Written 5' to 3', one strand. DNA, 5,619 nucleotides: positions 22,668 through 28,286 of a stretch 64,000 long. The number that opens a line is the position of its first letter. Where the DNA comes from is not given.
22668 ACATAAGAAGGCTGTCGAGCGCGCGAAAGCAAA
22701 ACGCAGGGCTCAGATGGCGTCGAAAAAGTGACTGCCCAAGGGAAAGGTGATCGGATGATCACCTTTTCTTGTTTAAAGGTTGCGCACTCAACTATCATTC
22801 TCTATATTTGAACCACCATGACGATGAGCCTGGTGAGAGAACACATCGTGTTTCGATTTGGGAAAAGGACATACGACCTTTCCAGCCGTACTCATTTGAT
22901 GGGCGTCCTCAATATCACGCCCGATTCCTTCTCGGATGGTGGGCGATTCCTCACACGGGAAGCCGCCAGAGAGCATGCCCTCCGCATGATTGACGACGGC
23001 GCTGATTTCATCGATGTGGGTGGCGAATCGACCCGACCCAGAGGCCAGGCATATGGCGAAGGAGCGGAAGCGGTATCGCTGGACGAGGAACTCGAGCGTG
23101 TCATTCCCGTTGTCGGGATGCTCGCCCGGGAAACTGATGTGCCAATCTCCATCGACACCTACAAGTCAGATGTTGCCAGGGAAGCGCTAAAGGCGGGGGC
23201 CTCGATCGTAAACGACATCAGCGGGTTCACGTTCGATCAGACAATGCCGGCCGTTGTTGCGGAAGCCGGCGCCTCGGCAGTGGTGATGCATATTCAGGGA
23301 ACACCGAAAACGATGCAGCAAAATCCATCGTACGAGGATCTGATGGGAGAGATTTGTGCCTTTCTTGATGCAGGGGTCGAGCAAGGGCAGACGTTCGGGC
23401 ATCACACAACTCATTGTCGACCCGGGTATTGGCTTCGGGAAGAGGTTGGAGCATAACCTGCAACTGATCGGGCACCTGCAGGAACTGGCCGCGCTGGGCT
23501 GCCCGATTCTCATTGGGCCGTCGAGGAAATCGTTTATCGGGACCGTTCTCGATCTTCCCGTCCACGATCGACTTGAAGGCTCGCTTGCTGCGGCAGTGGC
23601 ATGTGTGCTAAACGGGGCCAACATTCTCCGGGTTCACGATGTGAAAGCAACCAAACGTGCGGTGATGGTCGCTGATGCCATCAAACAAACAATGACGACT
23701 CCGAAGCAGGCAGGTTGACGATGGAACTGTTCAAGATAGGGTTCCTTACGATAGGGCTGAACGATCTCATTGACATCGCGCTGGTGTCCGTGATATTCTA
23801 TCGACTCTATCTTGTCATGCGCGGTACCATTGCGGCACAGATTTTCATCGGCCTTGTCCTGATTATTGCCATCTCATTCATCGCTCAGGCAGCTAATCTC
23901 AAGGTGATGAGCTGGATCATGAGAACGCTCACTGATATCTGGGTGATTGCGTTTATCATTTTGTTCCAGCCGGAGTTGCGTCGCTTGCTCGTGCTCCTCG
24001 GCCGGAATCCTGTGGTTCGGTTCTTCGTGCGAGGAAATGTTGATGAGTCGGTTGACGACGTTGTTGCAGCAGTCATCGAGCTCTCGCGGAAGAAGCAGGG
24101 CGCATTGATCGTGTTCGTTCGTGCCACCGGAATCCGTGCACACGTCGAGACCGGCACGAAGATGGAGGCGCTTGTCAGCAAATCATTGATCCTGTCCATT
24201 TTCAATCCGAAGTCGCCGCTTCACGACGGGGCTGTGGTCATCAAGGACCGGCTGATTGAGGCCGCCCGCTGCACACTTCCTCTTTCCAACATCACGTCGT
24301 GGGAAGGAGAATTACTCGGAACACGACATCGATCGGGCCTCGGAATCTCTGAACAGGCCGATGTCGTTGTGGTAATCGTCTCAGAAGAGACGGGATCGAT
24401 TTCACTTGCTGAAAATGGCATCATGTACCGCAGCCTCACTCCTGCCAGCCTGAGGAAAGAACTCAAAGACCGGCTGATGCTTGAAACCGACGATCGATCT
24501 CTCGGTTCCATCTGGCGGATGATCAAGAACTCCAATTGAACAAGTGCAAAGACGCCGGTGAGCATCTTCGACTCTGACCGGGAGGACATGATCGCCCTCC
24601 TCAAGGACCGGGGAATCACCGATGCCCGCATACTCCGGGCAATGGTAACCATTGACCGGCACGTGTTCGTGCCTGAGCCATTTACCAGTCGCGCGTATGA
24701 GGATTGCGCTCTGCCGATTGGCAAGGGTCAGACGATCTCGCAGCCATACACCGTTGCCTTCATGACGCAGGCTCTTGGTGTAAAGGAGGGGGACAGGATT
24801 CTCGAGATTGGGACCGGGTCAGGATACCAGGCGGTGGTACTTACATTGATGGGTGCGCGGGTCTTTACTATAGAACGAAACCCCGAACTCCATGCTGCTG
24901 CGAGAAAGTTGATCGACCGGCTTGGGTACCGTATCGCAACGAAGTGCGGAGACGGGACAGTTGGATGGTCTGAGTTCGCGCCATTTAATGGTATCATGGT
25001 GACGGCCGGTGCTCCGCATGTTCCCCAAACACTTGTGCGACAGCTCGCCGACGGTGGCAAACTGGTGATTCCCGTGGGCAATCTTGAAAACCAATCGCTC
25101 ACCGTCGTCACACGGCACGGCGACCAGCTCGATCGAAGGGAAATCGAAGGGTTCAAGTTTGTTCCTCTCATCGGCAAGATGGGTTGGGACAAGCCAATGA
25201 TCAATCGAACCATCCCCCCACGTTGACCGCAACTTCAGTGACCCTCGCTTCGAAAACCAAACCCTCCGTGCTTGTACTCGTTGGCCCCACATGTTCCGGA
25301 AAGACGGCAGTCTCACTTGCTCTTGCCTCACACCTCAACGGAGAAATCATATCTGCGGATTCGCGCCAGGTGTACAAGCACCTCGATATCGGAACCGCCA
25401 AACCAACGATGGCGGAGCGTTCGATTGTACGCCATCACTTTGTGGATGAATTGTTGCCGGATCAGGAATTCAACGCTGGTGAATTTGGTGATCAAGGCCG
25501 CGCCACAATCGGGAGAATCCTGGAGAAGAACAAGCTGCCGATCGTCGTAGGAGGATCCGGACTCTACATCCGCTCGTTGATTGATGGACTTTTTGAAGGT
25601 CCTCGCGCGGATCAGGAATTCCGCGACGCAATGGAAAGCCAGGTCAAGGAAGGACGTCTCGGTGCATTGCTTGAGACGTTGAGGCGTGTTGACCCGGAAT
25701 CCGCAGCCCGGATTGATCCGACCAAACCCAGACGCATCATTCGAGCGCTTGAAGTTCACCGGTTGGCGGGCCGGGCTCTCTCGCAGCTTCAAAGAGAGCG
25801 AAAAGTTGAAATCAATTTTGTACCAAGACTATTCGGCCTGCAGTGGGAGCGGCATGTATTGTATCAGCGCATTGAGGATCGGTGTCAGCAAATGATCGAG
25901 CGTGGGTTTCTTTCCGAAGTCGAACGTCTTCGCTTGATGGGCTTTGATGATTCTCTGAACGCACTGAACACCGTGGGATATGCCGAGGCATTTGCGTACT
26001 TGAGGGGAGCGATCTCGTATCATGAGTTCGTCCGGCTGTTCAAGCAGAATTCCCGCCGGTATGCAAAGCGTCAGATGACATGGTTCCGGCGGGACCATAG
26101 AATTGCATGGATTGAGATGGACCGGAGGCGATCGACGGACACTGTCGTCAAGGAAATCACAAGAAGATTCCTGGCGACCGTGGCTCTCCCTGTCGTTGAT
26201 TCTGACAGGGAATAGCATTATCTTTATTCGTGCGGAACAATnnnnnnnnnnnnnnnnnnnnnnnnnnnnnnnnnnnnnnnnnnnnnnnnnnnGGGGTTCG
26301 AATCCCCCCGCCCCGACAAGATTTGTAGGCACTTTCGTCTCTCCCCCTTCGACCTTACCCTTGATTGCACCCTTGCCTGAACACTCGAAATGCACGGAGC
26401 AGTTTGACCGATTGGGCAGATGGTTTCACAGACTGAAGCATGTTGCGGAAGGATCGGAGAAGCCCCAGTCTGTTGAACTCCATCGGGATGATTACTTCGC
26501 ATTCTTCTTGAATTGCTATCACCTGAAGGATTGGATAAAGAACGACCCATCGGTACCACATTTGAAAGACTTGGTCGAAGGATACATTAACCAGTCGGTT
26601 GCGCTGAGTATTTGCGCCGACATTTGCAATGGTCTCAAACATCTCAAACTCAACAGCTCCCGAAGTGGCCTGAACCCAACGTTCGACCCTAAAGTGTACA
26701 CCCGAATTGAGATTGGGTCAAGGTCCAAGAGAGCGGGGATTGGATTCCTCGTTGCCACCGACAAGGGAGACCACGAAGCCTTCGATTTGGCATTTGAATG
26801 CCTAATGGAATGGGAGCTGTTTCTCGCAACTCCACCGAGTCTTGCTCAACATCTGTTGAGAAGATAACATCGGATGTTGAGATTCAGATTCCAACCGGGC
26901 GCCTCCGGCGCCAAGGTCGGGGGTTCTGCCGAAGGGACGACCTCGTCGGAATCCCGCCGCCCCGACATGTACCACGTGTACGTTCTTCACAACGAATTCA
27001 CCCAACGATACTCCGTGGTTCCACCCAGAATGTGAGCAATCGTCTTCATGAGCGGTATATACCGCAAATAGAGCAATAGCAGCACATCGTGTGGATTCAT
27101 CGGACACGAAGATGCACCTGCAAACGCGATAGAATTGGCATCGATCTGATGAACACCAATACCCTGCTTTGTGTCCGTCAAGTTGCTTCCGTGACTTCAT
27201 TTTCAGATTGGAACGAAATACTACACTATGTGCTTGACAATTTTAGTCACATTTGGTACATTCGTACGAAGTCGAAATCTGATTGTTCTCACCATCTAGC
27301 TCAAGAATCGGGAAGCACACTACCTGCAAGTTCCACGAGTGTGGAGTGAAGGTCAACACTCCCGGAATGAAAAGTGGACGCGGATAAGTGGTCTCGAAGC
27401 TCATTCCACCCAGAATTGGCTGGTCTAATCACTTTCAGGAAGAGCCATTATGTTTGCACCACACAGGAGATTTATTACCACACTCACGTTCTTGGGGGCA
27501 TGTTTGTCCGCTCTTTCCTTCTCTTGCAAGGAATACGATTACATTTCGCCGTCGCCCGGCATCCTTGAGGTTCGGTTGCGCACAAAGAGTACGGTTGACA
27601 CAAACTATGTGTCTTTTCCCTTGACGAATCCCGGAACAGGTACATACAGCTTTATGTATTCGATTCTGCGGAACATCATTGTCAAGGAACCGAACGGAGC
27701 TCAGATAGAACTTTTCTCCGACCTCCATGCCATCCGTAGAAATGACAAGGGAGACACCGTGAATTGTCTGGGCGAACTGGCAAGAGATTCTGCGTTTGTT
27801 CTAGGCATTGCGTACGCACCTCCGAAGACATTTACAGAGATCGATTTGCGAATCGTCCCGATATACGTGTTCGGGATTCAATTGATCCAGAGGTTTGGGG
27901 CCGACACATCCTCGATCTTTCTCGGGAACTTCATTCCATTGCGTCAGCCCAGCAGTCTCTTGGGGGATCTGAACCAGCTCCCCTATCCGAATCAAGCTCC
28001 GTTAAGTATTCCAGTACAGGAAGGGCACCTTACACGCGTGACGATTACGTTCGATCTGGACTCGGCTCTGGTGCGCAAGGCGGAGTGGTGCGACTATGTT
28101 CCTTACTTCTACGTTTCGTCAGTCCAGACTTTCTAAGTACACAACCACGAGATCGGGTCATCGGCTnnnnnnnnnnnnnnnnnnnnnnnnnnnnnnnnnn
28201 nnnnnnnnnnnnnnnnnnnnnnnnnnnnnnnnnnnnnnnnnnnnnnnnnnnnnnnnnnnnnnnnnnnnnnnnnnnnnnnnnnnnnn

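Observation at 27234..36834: Compact six-gene operon encoding only exported/outer-membrane proteins, candidate uncharacterised TonB-dependent surface system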

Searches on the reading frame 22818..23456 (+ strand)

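Call 86: search_protein_families(library=pfam, proteins=[window:22818-23456:+], max_evalue=0.001)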
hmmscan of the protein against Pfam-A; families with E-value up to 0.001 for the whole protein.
window:22818-23456:+ (212 aa): 1 family
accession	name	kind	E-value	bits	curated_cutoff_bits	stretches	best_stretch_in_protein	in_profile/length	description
PF00809.28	Pterin_bind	-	3.1e-55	187.9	25.5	1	28-194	1-161/244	Pterin binding enzyme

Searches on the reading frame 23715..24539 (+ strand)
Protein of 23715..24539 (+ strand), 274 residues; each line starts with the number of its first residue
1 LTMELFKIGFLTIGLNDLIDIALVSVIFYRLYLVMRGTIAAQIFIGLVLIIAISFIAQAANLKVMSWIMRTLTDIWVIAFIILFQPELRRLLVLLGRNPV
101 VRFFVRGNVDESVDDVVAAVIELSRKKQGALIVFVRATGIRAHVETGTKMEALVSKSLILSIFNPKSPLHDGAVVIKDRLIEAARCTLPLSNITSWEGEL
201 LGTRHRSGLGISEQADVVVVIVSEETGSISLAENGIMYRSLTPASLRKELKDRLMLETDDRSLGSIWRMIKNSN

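Call 86: search_protein_families(library=pfam, proteins=[window:23715-24539:+], max_evalue=0.001)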
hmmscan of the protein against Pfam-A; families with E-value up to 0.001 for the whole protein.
window:23715-24539:+ (274 aa): 2 families
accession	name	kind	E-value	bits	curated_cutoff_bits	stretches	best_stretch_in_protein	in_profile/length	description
PF02457.21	DAC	-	6.5e-38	129.4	27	1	118-235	2-117/119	DisA bacterial checkpoint controller nucleotide-binding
PF19293.4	CdaA_N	-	2.1e-12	47.5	23.8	1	10-87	2-80/81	CdaA N-terminal transmembrane domain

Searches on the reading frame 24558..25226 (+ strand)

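Call 86: search_protein_families(library=pfam, proteins=[window:24558-25226:+], max_evalue=0.001)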
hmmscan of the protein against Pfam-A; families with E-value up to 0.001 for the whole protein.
window:24558-25226:+ (222 aa): 2 families
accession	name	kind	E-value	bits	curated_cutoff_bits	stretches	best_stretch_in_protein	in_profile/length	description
PF01135.25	PCMT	-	2.1e-61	207.8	20.3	1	8-207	3-208/210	Protein-L-isoaspartate(D-aspartate) O-methyltransferase (PCMT)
PF13649.12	Methyltransf_25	-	6.5e-05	24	27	1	81-158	1-80/97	Methyltransferase domain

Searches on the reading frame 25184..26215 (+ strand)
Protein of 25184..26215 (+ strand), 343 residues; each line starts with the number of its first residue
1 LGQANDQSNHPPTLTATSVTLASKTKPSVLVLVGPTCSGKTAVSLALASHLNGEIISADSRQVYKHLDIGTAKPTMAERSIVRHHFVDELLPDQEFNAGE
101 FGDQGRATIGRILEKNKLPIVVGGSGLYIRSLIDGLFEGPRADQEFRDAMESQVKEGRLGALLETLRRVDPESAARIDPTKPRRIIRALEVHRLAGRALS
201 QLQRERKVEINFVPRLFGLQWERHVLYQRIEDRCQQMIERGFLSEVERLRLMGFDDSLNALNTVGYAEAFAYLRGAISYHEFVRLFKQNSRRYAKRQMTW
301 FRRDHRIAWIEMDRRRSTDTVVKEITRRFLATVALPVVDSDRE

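Call 48: search_protein_families(library=pfam, proteins=[window:25184-26215:+], max_evalue=0.001)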
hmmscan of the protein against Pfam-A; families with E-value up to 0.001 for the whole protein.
window:25184-26215:+ (343 aa): 2 families
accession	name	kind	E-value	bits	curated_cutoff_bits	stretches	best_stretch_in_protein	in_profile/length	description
PF01715.23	IPPT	-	1.4e-81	274.2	23.6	1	62-304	1-243/243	IPP transferase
PF01745.22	IPT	-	1.7e-08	34.6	20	1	29-125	3-99/233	Isopentenyl transferase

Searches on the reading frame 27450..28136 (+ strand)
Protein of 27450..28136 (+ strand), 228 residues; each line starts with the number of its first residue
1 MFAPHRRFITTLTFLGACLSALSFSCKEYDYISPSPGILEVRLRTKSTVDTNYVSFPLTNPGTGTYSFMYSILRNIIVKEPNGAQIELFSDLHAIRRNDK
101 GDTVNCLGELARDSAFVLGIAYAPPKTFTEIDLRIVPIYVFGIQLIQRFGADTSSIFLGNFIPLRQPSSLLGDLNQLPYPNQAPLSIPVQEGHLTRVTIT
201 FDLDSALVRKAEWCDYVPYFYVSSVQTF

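Call 6: search_protein_families(library=pfam, proteins=[window:27450-28136:+], max_evalue=0.1)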
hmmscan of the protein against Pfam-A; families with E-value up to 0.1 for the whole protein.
window:27450-28136:+ (228 aa): 0 families

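Call 7: search_protein_families(library=ncbifam, proteins=[window:27450-28136:+], max_evalue=0.1)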
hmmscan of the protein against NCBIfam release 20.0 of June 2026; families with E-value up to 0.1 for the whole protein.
window:27450-28136:+ (228 aa): 0 families

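Call 79: search_solved_structures(query=A4, max_evalue=5)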
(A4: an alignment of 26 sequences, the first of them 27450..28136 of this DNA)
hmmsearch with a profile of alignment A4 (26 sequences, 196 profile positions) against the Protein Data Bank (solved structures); distinct sequences matched with E-value up to 5: 1.
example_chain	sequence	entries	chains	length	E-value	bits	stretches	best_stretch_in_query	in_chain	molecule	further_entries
2c41_A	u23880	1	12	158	0.16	14.8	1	76-135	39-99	DPS FAMILY DNA-BINDING STRESS RESPONSE PROTEIN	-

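Call 81: search_protein_families(library=pfam, alignment_id=A4, max_evalue=0.05)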
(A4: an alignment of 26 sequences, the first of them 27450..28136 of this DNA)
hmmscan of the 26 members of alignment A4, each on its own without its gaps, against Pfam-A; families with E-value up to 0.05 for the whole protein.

A. member 1, window:27450-28136:+ (228 aa): 0 families

B. families by the number of members that match (of 26 scanned): 2 families
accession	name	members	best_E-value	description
PF14321.11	DUF4382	12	8.9e-08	Domain of unknown function (DUF4382)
PF01161.25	PBP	1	0.023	Phosphatidylethanolamine-binding protein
